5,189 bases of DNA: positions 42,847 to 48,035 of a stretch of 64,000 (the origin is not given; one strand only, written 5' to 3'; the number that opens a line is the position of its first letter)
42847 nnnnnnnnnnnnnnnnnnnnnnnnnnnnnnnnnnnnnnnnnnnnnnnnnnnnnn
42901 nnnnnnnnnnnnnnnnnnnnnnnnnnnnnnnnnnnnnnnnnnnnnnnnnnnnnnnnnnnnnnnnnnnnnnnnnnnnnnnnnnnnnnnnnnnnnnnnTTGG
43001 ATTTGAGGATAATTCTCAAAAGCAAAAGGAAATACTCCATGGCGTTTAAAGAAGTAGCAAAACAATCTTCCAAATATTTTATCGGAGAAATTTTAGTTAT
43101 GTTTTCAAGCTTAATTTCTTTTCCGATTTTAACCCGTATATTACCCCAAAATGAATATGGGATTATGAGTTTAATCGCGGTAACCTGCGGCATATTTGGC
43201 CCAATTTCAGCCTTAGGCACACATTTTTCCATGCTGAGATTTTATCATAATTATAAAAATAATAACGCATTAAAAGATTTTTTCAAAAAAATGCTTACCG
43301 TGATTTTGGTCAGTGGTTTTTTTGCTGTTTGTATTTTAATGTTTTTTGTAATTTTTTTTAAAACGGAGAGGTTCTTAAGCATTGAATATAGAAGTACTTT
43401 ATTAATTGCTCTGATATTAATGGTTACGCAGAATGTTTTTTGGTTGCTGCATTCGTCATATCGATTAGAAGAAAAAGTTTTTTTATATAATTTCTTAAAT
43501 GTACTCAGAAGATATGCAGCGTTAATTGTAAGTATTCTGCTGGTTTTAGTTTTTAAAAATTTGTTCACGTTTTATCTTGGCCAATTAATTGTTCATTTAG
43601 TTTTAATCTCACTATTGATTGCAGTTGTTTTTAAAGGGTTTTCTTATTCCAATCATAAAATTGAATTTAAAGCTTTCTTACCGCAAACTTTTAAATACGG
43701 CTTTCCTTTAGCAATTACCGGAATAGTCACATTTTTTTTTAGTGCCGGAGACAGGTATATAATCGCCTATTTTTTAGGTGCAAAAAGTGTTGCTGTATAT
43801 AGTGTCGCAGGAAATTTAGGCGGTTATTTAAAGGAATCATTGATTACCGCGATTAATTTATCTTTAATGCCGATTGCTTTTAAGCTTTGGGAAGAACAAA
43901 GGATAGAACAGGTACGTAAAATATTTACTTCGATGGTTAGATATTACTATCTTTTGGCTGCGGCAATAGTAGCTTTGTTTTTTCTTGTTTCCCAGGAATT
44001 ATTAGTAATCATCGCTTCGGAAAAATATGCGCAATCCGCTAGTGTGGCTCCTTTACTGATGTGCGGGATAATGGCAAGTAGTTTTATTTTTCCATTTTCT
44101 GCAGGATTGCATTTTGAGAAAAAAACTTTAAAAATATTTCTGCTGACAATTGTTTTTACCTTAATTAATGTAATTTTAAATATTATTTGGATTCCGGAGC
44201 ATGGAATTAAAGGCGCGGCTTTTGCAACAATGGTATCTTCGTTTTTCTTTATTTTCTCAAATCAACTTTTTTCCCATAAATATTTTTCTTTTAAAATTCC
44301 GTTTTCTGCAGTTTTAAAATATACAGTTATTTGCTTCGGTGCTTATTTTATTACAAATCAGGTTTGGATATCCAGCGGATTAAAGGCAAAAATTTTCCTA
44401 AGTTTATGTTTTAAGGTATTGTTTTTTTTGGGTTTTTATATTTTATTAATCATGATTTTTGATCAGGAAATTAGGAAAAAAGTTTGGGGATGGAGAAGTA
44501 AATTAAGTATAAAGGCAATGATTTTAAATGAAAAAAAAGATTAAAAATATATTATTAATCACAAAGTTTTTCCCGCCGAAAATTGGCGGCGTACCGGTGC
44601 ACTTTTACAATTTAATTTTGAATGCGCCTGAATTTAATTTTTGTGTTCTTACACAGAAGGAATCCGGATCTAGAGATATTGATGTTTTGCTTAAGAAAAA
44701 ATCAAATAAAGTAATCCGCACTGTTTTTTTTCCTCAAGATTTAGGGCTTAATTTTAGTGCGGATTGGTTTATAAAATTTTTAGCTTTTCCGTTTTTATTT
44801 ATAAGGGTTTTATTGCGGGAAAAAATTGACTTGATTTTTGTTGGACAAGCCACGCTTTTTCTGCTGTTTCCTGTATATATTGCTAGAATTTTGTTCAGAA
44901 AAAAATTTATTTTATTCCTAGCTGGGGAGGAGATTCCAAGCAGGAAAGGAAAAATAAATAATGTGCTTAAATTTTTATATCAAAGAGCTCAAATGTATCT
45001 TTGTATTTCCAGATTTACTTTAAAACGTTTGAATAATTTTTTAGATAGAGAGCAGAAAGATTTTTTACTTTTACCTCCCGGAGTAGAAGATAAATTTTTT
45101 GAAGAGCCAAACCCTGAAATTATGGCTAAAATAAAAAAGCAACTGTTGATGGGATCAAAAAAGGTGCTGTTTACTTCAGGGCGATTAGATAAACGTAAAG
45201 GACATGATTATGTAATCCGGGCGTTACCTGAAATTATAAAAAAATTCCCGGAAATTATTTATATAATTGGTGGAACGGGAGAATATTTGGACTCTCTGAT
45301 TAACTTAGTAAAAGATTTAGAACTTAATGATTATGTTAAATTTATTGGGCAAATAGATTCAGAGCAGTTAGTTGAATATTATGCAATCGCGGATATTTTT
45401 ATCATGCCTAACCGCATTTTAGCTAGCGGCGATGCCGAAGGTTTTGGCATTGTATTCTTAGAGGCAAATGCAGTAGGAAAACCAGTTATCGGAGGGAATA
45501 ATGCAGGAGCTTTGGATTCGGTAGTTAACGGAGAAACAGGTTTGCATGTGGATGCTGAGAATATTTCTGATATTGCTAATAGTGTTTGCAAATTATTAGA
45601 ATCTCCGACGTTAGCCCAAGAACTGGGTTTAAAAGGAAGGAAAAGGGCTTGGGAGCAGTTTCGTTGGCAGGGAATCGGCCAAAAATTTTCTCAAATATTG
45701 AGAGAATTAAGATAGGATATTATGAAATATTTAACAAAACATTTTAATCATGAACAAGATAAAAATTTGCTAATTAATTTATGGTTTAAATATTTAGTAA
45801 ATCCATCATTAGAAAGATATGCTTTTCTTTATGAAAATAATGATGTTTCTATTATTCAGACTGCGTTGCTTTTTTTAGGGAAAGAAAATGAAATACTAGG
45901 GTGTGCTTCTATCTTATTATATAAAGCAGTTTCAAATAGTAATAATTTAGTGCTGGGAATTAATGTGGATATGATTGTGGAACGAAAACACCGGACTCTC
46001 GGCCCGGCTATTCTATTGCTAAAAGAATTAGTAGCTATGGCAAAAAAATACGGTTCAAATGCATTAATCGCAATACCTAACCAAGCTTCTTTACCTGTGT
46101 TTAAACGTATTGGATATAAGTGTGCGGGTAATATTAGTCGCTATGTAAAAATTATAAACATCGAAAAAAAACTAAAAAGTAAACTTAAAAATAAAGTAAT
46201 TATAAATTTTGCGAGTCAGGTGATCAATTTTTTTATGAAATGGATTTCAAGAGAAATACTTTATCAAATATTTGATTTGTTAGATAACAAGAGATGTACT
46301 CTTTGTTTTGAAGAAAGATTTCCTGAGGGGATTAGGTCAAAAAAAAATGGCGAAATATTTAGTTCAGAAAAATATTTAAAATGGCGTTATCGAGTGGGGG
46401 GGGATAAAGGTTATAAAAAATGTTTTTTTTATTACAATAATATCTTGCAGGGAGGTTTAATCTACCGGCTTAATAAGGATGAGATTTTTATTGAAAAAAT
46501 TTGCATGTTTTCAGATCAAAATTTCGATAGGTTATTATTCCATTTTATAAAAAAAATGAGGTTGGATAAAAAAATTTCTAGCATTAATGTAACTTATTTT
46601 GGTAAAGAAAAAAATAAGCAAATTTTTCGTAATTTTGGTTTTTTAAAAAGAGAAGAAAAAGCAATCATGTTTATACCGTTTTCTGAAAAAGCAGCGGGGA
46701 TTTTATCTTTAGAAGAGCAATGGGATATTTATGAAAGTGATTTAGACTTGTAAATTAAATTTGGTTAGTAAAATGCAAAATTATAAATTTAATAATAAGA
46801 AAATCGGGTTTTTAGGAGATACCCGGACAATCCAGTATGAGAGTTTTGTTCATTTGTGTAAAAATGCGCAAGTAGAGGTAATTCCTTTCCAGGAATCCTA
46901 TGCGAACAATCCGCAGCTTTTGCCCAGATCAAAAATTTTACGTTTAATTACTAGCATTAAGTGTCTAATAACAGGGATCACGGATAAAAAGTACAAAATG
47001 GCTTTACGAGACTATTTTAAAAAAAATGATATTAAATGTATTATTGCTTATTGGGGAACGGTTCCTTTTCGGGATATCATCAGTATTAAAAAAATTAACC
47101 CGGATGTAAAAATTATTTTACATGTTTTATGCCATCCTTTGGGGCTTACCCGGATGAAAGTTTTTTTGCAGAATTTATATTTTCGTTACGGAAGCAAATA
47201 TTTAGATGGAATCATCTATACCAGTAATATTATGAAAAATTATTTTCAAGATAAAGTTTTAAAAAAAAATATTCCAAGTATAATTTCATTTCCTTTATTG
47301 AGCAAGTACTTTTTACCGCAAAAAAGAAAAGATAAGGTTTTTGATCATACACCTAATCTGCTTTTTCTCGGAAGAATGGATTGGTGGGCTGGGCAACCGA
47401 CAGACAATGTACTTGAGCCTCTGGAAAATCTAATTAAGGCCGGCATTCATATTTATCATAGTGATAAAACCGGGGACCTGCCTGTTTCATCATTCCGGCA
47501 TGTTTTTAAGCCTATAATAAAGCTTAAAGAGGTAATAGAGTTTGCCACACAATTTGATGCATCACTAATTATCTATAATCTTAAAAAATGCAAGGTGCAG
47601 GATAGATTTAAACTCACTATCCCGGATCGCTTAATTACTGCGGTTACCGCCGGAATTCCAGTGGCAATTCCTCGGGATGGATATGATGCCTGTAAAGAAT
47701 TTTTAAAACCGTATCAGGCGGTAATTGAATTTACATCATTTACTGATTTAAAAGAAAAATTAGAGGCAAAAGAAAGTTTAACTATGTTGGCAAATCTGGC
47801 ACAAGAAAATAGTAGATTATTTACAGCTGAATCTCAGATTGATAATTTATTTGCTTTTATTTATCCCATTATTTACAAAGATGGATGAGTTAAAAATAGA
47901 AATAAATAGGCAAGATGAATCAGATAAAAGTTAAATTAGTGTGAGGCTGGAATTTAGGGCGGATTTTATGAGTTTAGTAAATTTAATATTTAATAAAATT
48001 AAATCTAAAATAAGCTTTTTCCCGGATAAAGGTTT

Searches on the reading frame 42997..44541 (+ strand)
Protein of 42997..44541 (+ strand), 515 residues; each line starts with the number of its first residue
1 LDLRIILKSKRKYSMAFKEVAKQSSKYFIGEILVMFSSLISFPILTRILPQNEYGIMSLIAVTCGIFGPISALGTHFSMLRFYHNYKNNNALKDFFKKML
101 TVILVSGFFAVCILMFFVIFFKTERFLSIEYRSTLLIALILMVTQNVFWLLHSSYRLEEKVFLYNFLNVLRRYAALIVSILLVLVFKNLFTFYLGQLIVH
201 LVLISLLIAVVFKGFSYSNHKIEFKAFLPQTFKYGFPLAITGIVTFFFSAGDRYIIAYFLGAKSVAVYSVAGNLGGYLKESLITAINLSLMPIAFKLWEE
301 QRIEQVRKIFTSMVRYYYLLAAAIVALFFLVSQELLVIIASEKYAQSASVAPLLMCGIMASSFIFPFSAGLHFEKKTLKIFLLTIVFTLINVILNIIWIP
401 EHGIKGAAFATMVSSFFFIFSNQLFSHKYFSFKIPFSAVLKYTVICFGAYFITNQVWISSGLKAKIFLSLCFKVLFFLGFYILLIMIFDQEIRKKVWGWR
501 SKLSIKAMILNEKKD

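Call 18: search_protein_families(library=pfam, proteins=[window:42997-44541:+], max_evalue=0.00001)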
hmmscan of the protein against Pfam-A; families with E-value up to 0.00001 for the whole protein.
window:42997-44541:+ (515 aa): 2 families
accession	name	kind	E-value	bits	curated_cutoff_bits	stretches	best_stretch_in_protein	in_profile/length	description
PF01943.22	Polysacc_synt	-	4e-20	72.8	28.2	1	24-298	5-274/274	Polysaccharide biosynthesis protein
PF13440.11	Polysacc_synt_3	-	2.8e-12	46.9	23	1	44-348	1-292/293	Polysaccharide biosynthesis protein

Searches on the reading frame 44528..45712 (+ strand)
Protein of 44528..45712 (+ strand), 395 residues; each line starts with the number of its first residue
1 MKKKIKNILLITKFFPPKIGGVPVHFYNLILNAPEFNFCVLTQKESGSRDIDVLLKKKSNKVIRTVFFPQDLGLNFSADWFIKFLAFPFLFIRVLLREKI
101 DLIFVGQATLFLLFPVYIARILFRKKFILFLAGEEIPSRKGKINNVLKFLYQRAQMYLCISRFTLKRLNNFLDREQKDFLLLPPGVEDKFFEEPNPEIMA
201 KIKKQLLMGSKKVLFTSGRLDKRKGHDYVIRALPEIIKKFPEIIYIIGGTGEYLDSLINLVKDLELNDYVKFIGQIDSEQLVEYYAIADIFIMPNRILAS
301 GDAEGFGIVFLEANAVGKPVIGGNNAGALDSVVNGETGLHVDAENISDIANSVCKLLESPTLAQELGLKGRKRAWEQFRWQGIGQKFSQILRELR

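Call 18: search_protein_families(library=pfam, proteins=[window:44528-45712:+], max_evalue=0.00001)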
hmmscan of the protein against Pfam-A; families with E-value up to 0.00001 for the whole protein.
window:44528-45712:+ (395 aa): 2 families
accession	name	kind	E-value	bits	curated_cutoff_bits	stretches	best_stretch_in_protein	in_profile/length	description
PF00534.26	Glycos_transf_1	-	2e-41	141.8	26.4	1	202-373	6-172/172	Glycosyl transferases group 1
PF13692.12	Glyco_trans_1_4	-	4.9e-29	101.8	27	1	212-358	2-141/142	Glycosyl transferases group 1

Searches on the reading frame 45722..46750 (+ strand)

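Call 55: search_protein_families(library=ncbifam, proteins=[window:45722-46750:+], max_evalue=0.001)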
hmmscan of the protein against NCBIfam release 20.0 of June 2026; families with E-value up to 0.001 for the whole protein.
window:45722-46750:+ (343 aa): 0 families

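Call 56: search_protein_families(library=pfam, proteins=[window:45722-46750:+], max_evalue=1)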
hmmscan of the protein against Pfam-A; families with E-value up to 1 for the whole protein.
window:45722-46750:+ (343 aa): 5 families
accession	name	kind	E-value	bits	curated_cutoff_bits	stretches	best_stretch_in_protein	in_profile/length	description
PF00583.31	Acetyltransf_1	-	0.00058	20.6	20.7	1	48-132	34-116/116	Acetyltransferase (GNAT) family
PF13673.13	Acetyltransf_10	-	0.009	16.4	23.6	1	83-136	56-111/128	Acetyltransferase (GNAT) domain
PF08445.16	FR47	-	0.015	15.7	22.1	1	84-134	27-79/86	FR47-like protein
PF13508.13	Acetyltransf_7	-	0.024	15.4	27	1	54-133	10-83/84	Acetyltransferase (GNAT) domain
PF08063.17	Zn_ribbon_PADR1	-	0.052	13.8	25.1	1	126-143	14-31/42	PADR1 domain, zinc ribbon fold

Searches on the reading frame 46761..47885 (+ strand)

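Call 55: search_protein_families(library=ncbifam, proteins=[window:46761-47885:+], max_evalue=0.001)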
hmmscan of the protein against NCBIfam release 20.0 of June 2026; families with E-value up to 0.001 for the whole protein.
window:46761-47885:+ (375 aa): 0 families

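Call 56: search_protein_families(library=pfam, proteins=[window:46761-47885:+], max_evalue=1)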
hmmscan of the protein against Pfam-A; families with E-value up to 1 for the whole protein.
window:46761-47885:+ (375 aa): 1 family
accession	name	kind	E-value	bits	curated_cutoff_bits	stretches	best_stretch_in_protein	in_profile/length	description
PF13524.12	Glyco_trans_1_2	-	0.0058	17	25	1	218-336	6-114/144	Glycosyl transferase-like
